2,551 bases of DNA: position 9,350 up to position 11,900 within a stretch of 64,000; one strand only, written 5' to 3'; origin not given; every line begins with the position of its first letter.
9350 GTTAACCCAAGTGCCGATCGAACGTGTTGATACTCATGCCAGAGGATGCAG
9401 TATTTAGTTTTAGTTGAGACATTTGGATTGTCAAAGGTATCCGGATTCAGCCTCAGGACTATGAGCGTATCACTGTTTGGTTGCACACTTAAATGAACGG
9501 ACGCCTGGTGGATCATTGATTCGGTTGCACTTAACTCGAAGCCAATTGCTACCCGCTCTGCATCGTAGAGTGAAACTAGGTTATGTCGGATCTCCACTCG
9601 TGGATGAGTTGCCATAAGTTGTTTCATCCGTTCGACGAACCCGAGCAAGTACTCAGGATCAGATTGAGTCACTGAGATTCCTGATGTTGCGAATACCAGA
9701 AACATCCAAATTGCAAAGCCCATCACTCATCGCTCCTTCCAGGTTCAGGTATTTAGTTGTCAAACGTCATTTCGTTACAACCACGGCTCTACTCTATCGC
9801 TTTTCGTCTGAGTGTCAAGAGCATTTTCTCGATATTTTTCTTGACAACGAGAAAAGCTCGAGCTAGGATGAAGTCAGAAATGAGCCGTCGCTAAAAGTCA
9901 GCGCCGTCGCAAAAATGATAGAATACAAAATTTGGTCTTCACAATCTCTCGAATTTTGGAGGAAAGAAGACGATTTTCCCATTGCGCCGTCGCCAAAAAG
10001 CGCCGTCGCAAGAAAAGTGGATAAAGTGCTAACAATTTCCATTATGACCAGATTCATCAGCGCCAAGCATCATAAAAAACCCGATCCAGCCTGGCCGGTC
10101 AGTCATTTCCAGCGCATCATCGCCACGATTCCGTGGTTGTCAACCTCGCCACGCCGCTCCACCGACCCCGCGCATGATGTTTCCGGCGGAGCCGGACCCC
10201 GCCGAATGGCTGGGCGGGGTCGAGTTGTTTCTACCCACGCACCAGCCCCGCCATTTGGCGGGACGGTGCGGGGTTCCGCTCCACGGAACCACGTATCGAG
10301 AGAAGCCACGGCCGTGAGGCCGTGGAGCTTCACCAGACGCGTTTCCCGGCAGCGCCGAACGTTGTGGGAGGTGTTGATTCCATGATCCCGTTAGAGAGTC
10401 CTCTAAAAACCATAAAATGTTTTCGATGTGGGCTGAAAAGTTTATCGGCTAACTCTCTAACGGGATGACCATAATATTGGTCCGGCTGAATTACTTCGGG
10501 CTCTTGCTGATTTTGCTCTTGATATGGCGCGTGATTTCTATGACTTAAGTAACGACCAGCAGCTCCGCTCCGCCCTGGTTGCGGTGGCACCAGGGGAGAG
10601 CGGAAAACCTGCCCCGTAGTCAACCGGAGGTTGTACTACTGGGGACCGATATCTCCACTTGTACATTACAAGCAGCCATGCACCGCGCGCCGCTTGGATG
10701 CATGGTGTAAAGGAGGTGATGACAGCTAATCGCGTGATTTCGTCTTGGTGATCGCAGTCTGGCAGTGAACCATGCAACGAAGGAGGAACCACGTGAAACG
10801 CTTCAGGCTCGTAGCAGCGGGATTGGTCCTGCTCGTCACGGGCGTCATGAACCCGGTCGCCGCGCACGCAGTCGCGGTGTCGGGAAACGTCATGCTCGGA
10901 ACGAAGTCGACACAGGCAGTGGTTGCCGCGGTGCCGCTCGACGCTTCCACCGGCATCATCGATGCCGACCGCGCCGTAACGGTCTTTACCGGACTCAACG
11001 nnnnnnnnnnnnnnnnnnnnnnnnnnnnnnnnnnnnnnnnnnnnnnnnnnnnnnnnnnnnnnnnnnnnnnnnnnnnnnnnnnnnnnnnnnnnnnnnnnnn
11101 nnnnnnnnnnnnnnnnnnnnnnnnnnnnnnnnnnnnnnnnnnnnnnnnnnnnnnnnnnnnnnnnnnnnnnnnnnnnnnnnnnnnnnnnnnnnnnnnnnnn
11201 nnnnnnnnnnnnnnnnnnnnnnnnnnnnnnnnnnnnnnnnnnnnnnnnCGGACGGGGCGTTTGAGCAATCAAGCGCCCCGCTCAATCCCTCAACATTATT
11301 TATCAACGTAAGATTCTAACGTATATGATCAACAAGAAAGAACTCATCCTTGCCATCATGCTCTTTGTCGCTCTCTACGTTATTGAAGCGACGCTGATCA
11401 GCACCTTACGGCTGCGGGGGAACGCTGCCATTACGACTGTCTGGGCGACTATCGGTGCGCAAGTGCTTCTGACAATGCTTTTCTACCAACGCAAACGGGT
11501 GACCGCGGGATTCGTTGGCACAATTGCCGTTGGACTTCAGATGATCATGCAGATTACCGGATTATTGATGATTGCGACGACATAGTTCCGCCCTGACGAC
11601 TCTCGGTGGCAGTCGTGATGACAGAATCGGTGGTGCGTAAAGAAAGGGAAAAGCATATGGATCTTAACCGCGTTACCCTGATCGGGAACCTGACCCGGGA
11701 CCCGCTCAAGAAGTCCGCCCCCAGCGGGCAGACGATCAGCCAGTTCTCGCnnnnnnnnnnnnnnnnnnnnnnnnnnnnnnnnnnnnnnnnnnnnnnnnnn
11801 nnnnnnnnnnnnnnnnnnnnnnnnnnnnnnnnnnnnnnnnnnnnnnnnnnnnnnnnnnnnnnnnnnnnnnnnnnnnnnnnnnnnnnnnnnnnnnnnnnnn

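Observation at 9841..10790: About 900-nt gene-free, highly structured region with consensus promoters upstream of the Cys-rich gene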

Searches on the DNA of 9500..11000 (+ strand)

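Call 4: search_rna_families(source=window, start=9500, end=11000, threshold=evalue, max_evalue=10, show_alignments=3)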
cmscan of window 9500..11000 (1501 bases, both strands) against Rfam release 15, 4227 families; matches with E-value up to 10: 2.
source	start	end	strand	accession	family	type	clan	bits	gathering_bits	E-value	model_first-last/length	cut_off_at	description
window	10723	10803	+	RF03834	mir-3173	Gene; miRNA;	-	17.1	84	8.9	1-80/80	no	mir-3173 microRNA precursor family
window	9818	9885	+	RF01121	sR38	Gene; snRNA; snoRNA; CD-box;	-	12.5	50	6.2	1-59/59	no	Small nucleolar RNA sR38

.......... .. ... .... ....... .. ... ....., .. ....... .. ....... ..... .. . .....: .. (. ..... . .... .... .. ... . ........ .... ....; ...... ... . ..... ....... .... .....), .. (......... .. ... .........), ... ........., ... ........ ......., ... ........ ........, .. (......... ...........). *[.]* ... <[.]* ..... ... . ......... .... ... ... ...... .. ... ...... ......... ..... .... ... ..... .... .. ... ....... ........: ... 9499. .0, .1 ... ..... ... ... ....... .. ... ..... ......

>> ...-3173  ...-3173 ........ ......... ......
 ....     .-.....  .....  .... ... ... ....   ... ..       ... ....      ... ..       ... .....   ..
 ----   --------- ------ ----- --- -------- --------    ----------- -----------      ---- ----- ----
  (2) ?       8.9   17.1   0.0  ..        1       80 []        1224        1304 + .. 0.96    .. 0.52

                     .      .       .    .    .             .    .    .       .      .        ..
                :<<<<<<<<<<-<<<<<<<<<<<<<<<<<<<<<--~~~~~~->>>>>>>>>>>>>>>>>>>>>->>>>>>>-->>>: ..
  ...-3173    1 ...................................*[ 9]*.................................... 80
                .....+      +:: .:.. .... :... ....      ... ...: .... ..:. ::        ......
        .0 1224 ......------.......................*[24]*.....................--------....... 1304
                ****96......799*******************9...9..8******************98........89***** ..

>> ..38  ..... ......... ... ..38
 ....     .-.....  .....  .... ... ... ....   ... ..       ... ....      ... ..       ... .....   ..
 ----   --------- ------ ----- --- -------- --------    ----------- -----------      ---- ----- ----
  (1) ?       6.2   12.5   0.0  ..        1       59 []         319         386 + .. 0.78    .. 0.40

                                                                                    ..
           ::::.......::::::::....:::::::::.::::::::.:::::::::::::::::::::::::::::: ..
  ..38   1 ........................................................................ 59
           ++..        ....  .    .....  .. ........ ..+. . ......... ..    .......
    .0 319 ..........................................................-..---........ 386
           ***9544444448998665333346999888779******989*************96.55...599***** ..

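Call 12: search_dna_similar(query=window:9727-10792:+, collection=plasmids, mode=distant)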
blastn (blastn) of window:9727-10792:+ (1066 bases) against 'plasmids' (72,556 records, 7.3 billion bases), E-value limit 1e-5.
No match.
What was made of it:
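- Tried and rejected: blastn of the region against plasmids: no match (call 12).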

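Call 52: build_rna_model(alignment_id=A4, structure=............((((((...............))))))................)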
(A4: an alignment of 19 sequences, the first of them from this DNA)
Model R1 built from alignment A4 (19 sequences, 55 columns); structure: as given.
model positions 50; base pairs 6; branch points 0; effective number of sequences 19; information 0.91 bits per position. Calibrated on 0.2 Mb of random sequence (short: E-values are rough).
structure used (alignment columns):
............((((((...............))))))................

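Call 53: search_with_rna_model(model_id=R1, sources=[window, L001, L002, L005, L006, L007, L008, L010, L011, L013, L016], max_evalue=10)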
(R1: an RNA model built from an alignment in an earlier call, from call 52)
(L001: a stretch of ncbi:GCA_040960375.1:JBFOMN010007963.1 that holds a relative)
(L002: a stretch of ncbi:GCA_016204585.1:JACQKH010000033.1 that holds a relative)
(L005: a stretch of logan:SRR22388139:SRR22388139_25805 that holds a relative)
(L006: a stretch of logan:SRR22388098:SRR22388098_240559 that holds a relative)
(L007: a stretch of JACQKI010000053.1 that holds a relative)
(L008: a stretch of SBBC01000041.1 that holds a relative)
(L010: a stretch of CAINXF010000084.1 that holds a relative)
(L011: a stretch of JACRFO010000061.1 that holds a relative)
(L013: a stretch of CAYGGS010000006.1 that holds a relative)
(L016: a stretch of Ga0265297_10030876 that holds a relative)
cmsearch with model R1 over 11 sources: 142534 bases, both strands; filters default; matches with E-value up to 10: 41.
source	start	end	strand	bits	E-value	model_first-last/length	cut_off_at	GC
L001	8844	8893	+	63.5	2.5e-16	1-50/50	no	0.58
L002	10805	10854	+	62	6.8e-16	1-50/50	no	0.6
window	11584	11633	+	60.7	1.7e-15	1-50/50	no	0.6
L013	563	612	-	57.1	2e-14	1-50/50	no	0.6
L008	3923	3972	+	56.5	3.1e-14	1-50/50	no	0.62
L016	1992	2041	+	54.8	1.1e-13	1-50/50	no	0.5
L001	7504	7553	+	53.3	2.8e-13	1-50/50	no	0.68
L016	808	857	+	52.8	4.3e-13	1-50/50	no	0.68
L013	1460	1509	-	52.7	4.4e-13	1-50/50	no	0.68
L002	9807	9854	+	52.6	4.9e-13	1-50/50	no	0.71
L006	2682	2731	+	48.8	6.6e-12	1-50/50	no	0.68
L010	318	365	-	47.6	1.6e-11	1-50/50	no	0.54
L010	1209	1258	-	47.3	1.9e-11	1-50/50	no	0.58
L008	2744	2791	+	43.8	2.2e-10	1-50/50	no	0.69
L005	1659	1709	+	41.4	1.1e-09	1-50/50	no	0.69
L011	420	469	+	39.1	5.8e-09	1-50/50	no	0.6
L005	679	724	+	35.8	5.6e-08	1-50/50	no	0.65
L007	3311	3364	-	32.1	7.3e-07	1-50/50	no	0.67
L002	10802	10849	-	25.9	5.2e-05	1-50/50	no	0.54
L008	3920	3967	-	24.6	0.00013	1-50/50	no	0.58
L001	8841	8888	-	22.2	0.00073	1-50/50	no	0.56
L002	9802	9851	-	21.1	0.0015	1-50/50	no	0.7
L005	650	721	-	19.5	0.0047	1-50/50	no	0.65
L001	7501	7548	-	15.7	0.062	1-50/50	no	0.65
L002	15291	15364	+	14.8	0.12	1-50/50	no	0.65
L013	568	614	+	14.7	0.13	1-50/50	no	0.55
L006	2679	2726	-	14.2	0.18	1-50/50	no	0.65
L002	14228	14266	+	12.4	0.63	1-50/50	no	0.64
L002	1404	1444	+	12.2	0.72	1-50/50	no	0.66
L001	5702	5748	+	11.6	1.1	1-50/50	no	0.55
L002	6195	6226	-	11.6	1.1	1-50/50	no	0.62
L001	2386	2425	-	10.8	1.9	1-50/50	no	0.57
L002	15177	15217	+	10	3.4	1-50/50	no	0.63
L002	7593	7651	-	9.5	4.7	1-50/50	no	0.64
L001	588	642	-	9.3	5.6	1-50/50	no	0.75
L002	3957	4003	-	8.6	8.8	1-50/50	no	0.6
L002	14916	14951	-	8.5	9.8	1-50/50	no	0.69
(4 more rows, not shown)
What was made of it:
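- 10562..10609 (+): Conserved RNA hairpin. The stem is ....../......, extended by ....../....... The 11-nt loop is UUGCGGUGGCA (10579-10589). It is a paralogue of the ssb leader hairpin. The covariance model hit scores 33 bits (call 53).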

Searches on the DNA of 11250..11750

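Call 96: search_rna_families(source=window, start=11250, end=11750, threshold=evalue, max_evalue=10)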
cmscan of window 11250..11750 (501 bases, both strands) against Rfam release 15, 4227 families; matches with E-value up to 10: 3.
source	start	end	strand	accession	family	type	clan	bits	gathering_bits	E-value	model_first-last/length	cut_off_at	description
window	11250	11288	+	RF02353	BjrC68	Gene; sRNA;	-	14.9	39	0.32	44-82/82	5'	Bradyrhizobiaceae sRNA BjrC68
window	11262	11294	-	RF01346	CRISPR-DR36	Gene; CRISPR;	-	11.7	38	8.6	1-36/36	no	CRISPR RNA direct repeat element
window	11537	11598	+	RF01126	sR41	Gene; snRNA; snoRNA; CD-box;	-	11.4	54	3.6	1-53/53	no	Small nucleolar RNA sR41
